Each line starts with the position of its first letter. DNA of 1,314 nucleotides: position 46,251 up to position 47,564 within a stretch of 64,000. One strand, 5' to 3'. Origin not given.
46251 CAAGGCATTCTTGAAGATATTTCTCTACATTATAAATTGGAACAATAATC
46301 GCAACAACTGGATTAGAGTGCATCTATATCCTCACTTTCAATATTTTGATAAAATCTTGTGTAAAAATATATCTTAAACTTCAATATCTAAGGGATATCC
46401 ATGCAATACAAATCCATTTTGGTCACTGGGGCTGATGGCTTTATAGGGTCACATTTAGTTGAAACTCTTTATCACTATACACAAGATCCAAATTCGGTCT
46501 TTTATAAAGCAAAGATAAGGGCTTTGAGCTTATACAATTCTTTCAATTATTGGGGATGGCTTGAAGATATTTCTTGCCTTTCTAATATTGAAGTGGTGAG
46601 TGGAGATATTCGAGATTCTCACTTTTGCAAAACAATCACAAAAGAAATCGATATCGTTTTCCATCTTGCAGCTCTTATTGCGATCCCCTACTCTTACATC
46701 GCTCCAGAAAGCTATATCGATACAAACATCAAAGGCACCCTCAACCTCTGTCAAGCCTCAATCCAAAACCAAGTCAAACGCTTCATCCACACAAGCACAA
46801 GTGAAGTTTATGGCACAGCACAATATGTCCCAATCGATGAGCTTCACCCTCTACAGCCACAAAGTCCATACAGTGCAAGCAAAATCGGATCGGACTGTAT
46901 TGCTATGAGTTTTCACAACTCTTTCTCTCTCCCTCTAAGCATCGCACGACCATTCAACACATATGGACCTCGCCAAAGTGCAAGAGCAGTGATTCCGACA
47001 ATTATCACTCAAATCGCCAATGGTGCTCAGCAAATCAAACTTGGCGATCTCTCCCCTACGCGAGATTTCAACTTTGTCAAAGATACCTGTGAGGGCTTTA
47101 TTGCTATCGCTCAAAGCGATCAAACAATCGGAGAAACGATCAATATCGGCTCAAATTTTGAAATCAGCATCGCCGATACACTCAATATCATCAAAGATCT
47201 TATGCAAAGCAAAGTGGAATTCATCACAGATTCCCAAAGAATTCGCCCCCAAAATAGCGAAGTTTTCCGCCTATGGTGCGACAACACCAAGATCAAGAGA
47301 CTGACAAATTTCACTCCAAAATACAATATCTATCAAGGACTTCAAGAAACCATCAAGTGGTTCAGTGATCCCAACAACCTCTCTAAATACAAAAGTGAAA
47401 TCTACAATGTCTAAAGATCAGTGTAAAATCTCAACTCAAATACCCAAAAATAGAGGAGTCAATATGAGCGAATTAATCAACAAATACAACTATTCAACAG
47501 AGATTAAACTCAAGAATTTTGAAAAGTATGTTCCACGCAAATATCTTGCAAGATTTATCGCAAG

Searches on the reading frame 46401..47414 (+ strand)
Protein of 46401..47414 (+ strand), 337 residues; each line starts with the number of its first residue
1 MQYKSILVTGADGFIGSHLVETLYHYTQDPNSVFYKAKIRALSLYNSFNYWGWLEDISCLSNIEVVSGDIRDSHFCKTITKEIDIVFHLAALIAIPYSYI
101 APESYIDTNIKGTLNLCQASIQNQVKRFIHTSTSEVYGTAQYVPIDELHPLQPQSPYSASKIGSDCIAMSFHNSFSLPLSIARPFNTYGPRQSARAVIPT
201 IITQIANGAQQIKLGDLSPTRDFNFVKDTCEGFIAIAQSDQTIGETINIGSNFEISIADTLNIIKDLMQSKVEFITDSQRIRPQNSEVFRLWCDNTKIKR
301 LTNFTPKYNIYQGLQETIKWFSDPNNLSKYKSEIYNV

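Call 6: search_protein_families(library=pfam, proteins=[window:46401-47414:+], max_evalue=0.001)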
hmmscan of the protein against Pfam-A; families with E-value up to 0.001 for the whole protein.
window:46401-47414:+ (337 aa): 8 families
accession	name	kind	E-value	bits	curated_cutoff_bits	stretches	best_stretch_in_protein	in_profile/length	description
PF16363.11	GDP_Man_Dehyd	-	8.4e-69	233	27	1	7-317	1-332/332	GDP-mannose 4,6 dehydratase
PF01370.27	Epimerase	-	2.4e-51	174.9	20.9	1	6-250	1-240/240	NAD dependent epimerase/dehydratase family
PF01073.25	3Beta_HSD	-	2e-21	76.7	22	1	7-232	1-224/280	3-beta hydroxysteroid dehydrogenase/isomerase family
PF02719.21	Polysacc_synt_2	-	2.2e-20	73.5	20.2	1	6-268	1-247/293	Polysaccharide biosynthesis protein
PF07993.18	NAD_binding_4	-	7.5e-16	58.5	20.1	1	8-193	1-213/258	Male sterility protein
PF04321.23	RmlD_sub_bind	-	3.7e-06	26.7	27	1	5-162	2-130/287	RmlD substrate binding domain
PF13460.12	NAD_binding_10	-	8.8e-05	22.9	27.2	0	61-139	39-104/184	NAD(P)H-binding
PF05368.20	NmrA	-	0.00028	21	27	1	4-133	3-107/298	NmrA-like family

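Call 13: find_encoding_contigs(protein=window:46401-47414:+, flank=6000, max_places=10)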
Protein window:46401-47414:+ (337 aa): no gene with exactly this product is on record in the collection.

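Call 22: search_protein_families(library=ncbifam, proteins=[window:46401-47414:+], max_evalue=0.001)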
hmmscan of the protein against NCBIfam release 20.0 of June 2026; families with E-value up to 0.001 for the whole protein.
window:46401-47414:+ (337 aa): 30 families (the best 25 are shown)
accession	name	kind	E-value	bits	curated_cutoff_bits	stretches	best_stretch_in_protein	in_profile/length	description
TIGR04180.1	EDH_00030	hypoth_equivalog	3.2e-149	495.9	475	1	6-309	1-297/297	NAD-dependent 4,6-dehydratase LegB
TIGR01181.1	dTDP_gluc_dehyt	equivalog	3.5e-54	184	365.1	1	6-325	2-315/321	dTDP-glucose 4,6-dehydratase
TIGR01179.1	galE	equivalog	3.7e-38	131.2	262.3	1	6-323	2-327/332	UDP-glucose 4-epimerase GalE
NF007490.0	PRK10084.1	subfamily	4.7e-28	98.2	649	1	6-326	3-339/361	dTDP-glucose 4,6-dehydratase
NF007582.0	PRK10217.1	equivalog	9.6e-28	97.3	698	1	4-323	2-333/355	dTDP-glucose 4,6-dehydratase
NF011728.1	PRK15181.1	equivalog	2.1e-27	96.1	760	1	4-324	16-340/348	Vi polysaccharide biosynthesis UDP-N-acetylglucosaminuronic acid C-4 epimerase TviC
TIGR02622.1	CDP_4_6_dhtase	equivalog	8.2e-26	91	278.45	1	3-323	4-332/352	CDP-glucose 4,6-dehydratase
NF007956.0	PRK10675.1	subfamily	1.8e-22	80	394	1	6-323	3-331/338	UDP-glucose 4-epimerase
TIGR02197.1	heptose_epim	equivalog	4e-20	72.2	274.6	1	6-321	1-313/316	ADP-glyceromanno-heptose 6-epimerase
TIGR01472.1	gmd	equivalog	5.8e-20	71.8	415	1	7-274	4-274/342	GDP-mannose 4,6-dehydratase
TIGR03589.1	PseB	equivalog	9.1e-20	70.8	407.75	1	3-267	4-243/324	UDP-N-acetylglucosamine 4,6-dehydratase (inverting)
TIGR03466.1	HpnA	hypoth_equivalog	1.5e-17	63.5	367.65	1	5-270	2-248/327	hopanoid-associated sugar epimerase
NF047922.1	GDPFucSynFcl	equivalog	1.2e-15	57.8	500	1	82-324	53-304/308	GDP-L-fucose synthase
NF043036.1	ErythonDh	equivalog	3.7e-15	55.9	325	1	6-165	3-157/321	D-erythronate dehydrogenase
NF042423.1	oxyalk_red_Shew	equivalog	2.7e-14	53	580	1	2-238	7-222/331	2-alkyl-3-oxoalkanoate reductase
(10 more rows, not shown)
